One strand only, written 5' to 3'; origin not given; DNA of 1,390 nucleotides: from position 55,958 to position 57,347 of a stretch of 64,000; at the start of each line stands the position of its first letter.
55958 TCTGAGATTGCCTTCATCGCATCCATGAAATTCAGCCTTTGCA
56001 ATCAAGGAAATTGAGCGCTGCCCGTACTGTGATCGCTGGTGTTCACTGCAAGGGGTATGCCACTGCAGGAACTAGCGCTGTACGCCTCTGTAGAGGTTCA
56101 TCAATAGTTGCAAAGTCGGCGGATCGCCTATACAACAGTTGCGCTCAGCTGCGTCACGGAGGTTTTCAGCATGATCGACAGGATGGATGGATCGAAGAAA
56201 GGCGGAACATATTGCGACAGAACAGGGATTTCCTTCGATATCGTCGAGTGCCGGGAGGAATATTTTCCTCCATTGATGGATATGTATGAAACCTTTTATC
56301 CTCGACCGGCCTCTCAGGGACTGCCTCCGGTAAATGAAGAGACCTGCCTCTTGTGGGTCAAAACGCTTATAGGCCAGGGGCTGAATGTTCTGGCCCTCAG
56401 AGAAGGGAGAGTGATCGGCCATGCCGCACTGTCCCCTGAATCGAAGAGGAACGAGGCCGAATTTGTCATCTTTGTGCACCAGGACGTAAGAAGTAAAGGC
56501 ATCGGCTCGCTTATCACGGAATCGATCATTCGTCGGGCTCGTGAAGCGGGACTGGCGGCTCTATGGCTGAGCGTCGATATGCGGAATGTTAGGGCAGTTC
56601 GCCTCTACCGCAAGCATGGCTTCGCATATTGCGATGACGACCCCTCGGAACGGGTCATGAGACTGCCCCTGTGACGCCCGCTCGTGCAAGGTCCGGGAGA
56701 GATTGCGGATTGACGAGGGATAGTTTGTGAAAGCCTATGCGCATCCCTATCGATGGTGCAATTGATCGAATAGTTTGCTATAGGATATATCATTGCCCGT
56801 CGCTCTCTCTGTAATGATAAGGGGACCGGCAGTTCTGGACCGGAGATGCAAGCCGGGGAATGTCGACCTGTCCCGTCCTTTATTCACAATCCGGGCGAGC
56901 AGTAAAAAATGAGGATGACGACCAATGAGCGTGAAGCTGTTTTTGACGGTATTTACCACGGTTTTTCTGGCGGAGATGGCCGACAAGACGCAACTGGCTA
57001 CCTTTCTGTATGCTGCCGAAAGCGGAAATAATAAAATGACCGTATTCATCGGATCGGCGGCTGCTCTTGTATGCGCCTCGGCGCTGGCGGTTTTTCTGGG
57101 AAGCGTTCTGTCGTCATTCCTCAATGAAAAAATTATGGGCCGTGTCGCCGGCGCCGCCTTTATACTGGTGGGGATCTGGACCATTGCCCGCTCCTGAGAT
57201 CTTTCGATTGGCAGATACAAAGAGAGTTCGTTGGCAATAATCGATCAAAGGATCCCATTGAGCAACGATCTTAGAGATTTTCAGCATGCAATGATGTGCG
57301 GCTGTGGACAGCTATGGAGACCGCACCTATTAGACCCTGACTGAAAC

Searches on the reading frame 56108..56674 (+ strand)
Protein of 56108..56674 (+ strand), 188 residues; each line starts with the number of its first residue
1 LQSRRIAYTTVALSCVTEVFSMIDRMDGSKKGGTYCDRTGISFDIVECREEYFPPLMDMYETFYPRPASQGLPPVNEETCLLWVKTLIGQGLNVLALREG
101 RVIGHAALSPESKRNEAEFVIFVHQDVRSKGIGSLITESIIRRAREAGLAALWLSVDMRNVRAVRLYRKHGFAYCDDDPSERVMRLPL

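Call 4: search_protein_families(library=pfam, proteins=[window:56108-56674:+], max_evalue=0.01)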
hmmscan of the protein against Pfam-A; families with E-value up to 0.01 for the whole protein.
window:56108-56674:+ (188 aa): 6 families
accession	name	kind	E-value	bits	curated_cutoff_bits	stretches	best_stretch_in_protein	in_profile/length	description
PF00583.31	Acetyltransf_1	-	2e-16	60.8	20.7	1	59-172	7-116/116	Acetyltransferase (GNAT) family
PF13508.13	Acetyltransf_7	-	2.5e-11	44.2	27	1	95-173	7-83/84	Acetyltransferase (GNAT) domain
PF13673.13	Acetyltransf_10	-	2e-08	34.7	23.6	1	93-179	33-114/128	Acetyltransferase (GNAT) domain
PF13302.13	Acetyltransf_3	-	5.4e-08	34.1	25.4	1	75-172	32-137/138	Acetyltransferase (GNAT) domain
PF08445.16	FR47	-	4.3e-05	23.9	22.1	1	120-174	26-79/86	FR47-like protein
PF12746.13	GNAT_acetyltran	-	0.00099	19.2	26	1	90-174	156-236/243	GNAT acetyltransferase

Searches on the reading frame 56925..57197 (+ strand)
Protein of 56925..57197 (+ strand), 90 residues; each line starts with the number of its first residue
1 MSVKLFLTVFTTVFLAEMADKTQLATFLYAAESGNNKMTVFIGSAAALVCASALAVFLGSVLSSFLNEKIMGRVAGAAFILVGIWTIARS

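Call 4: search_protein_families(library=pfam, proteins=[window:56925-57197:+], max_evalue=0.01)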
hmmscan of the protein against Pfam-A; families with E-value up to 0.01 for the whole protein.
window:56925-57197:+ (90 aa): 1 family
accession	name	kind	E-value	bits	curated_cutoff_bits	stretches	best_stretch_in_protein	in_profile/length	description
PF01169.24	GDT1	-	7.4e-21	74.7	27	1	7-83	1-75/75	Divalent cation/proton antiporter GDT1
